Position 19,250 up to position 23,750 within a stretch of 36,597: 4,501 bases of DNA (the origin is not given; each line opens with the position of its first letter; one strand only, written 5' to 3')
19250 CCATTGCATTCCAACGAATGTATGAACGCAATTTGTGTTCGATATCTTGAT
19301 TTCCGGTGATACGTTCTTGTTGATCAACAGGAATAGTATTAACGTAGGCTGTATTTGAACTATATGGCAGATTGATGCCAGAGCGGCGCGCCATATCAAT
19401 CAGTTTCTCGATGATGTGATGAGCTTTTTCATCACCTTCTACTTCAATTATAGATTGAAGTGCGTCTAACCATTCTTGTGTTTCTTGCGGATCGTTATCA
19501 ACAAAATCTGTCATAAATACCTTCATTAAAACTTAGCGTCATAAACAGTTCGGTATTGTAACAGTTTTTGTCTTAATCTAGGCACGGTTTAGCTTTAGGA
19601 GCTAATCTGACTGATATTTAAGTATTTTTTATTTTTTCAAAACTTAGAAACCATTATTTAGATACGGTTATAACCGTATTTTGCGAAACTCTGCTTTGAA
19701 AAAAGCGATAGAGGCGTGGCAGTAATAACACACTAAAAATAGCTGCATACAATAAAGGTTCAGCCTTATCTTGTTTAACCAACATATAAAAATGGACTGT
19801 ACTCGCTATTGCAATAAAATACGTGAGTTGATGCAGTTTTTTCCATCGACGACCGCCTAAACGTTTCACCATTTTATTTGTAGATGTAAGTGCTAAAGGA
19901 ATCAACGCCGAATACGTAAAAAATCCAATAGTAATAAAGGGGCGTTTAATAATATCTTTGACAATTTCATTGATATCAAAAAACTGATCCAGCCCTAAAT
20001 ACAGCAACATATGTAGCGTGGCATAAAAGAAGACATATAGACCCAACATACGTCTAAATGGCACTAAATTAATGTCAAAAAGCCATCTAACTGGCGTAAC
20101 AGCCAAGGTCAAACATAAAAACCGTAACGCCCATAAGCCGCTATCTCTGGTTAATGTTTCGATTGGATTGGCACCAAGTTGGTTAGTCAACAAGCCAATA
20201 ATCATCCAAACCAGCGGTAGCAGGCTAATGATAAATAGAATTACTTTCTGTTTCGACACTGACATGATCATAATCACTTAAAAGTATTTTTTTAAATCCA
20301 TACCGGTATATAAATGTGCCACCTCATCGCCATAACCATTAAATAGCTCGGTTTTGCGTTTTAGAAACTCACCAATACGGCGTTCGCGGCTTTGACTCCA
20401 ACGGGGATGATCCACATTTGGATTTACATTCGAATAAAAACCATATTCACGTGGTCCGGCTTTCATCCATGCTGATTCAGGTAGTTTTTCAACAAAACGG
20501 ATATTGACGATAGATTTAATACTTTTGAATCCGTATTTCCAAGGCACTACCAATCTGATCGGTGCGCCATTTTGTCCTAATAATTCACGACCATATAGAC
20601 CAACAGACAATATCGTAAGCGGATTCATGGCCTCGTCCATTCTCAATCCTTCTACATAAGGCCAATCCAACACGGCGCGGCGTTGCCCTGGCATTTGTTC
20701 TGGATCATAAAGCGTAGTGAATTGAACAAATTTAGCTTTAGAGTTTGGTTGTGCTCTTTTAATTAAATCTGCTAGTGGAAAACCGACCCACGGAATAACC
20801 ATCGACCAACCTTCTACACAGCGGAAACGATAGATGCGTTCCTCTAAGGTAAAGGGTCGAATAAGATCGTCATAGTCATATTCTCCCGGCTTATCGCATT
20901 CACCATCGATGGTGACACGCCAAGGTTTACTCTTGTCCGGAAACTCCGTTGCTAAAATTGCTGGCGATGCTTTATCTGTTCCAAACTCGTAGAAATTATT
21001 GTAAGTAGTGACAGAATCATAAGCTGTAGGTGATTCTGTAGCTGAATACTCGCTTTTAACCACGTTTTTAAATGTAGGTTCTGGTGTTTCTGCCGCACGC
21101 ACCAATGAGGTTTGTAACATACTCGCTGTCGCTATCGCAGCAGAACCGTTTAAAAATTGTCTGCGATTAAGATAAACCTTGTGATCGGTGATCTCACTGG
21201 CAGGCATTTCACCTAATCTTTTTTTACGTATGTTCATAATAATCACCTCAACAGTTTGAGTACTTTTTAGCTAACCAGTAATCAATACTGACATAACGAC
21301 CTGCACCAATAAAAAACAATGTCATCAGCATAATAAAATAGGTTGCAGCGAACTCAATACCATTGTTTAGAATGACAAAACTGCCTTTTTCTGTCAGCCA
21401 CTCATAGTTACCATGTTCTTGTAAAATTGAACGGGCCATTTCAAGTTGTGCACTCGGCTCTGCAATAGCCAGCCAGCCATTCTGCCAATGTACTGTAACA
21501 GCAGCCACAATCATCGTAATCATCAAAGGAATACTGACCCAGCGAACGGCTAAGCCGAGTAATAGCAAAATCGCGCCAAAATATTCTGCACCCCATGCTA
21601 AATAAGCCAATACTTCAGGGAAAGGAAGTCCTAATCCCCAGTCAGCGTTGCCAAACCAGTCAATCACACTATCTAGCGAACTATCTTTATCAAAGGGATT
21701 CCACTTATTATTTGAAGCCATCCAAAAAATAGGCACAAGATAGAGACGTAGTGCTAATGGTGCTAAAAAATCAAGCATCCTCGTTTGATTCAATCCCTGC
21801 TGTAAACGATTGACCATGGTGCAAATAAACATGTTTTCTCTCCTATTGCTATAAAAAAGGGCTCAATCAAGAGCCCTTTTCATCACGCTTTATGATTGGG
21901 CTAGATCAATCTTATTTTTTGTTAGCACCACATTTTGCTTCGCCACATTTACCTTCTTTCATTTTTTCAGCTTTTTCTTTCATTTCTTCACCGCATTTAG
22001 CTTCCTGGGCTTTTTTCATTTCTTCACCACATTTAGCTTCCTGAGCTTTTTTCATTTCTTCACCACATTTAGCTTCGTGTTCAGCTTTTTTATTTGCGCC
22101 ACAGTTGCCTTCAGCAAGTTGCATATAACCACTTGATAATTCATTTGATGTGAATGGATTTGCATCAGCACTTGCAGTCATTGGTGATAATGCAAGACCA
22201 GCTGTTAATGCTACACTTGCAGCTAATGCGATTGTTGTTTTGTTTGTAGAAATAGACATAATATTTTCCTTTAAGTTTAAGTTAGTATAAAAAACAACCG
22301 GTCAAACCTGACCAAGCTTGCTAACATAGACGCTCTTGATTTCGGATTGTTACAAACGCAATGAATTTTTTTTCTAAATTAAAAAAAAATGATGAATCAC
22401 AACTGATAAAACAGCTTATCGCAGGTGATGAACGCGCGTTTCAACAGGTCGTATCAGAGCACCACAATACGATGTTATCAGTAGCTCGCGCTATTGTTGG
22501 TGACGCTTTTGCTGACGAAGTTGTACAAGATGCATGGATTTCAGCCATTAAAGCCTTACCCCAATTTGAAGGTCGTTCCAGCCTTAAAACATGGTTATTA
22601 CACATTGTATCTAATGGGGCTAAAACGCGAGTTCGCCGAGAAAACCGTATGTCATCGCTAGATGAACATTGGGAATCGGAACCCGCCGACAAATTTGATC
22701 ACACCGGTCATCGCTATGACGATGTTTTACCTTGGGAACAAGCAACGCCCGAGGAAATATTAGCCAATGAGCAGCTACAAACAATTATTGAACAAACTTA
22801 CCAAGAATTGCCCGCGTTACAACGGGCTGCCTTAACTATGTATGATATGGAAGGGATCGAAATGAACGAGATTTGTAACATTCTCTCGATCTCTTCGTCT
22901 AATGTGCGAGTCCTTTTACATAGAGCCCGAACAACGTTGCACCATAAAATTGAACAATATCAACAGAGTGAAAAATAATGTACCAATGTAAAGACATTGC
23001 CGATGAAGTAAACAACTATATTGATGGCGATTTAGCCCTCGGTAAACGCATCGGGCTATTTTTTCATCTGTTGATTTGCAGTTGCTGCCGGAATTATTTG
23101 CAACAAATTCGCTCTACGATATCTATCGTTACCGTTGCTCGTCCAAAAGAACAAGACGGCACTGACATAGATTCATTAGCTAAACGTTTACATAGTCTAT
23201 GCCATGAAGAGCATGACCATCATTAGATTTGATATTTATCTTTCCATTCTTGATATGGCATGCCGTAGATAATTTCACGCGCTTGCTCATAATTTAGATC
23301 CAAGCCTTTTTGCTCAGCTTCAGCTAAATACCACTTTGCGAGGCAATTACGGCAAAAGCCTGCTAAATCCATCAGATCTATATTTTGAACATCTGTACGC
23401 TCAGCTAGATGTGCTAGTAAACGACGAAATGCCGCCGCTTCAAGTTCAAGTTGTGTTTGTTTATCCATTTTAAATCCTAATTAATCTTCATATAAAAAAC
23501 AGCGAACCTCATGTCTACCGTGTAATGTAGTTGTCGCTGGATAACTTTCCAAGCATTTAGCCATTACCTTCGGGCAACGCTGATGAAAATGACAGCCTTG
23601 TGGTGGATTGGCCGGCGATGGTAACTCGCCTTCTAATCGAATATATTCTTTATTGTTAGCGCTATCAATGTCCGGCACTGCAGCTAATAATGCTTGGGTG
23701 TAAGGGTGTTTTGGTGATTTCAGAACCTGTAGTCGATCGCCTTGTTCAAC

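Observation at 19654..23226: ECF sigma / soluble ZAS anti-sigma divergent from a 6-Cys KCG-repeat secreted peptide - DoxX - MsrP - MsrQ operon: an HvfA/bufferin-like precursor with no MNIO or DUF2063 maturase beside it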

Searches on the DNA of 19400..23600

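Call 54: search_rna_families(source=window, start=19400, end=23600, threshold=evalue, max_evalue=1)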
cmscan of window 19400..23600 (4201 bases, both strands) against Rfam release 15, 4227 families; matches with E-value up to 1: 3.
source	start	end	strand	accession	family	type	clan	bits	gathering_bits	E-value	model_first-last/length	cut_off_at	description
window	21769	21881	+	RF00082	SraG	Gene; sRNA;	-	23.6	50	0.59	1-177/177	no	SraG RNA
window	21734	21878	+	RF00628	RgsA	Gene; sRNA;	-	18.3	88.4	0.22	1-194/194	no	RgsA sRNA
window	19734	19787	+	RF00023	tmRNA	Gene;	CL00001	9.5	47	0.81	82-140/374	no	transfer-messenger RNA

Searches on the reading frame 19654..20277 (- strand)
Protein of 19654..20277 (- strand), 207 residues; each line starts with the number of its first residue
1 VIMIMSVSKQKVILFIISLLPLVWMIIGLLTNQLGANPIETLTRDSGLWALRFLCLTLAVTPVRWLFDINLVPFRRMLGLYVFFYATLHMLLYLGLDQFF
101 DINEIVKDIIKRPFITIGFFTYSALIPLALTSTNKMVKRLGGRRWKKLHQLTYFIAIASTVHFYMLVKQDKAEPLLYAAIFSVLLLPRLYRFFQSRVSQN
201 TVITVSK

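Call 3: search_protein_families(library=ncbifam, proteins=[window:19654-20277:-], max_evalue=0.01)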
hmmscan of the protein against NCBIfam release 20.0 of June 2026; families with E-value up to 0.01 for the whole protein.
window:19654-20277:- (207 aa): 2 families
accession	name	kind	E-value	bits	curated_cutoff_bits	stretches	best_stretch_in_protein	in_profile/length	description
NF003831.1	PRK05419.1-2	equivalog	1.3e-50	171.9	130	1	5-193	6-194/212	protein-methionine-sulfoxide reductase heme-binding subunit MsrQ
NF040998.1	MamZ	equivalog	1.5e-47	162.4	650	1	11-198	432-626/633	magnetosome biogenesis transporter MamZ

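Call 4: search_protein_families(library=pfam, proteins=[window:19654-20277:-], max_evalue=0.01)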
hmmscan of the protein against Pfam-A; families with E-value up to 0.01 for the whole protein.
window:19654-20277:- (207 aa): 1 family
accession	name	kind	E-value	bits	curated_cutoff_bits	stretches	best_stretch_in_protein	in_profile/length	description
PF01794.25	Ferric_reduct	-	1.7e-18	67.3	28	1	47-158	2-119/121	Ferric reductase like transmembrane component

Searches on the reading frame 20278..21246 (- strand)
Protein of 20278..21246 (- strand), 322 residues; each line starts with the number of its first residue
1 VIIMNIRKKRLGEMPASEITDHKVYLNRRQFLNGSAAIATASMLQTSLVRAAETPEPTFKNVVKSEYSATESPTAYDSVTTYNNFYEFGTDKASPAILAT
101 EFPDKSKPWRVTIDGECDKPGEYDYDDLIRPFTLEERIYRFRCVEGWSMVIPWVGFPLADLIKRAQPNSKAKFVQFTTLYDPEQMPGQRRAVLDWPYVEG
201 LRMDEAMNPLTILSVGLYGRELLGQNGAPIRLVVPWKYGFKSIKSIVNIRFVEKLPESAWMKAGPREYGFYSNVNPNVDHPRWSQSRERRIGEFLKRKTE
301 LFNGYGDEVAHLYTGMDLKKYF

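Call 3: search_protein_families(library=ncbifam, proteins=[window:20278-21246:-], max_evalue=0.01)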
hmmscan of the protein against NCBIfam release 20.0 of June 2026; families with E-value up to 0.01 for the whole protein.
window:20278-21246:- (322 aa): 3 families
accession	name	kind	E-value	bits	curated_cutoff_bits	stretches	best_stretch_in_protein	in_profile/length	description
NF003767.0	PRK05363.1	equivalog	1.8e-140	467.8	207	1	6-322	3-320/320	protein-methionine-sulfoxide reductase catalytic subunit MsrP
NF052245.1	SorA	equivalog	5.9e-12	45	600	1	152-264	153-258/396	SorA family sulfite dehydrogenase catalytic subunit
NF052247.1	SorT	equivalog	0.00034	19.5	570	1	151-266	147-257/387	SorT family sulfite dehydrogenase catalytic subunit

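Call 4: search_protein_families(library=pfam, proteins=[window:20278-21246:-], max_evalue=0.01)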
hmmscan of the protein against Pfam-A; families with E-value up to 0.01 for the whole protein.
window:20278-21246:- (322 aa): 1 family
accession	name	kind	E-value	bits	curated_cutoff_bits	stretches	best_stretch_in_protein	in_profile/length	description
PF00174.25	Oxidored_molyb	-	2.4e-31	109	24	1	105-260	8-169/169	Oxidoreductase molybdopterin binding domain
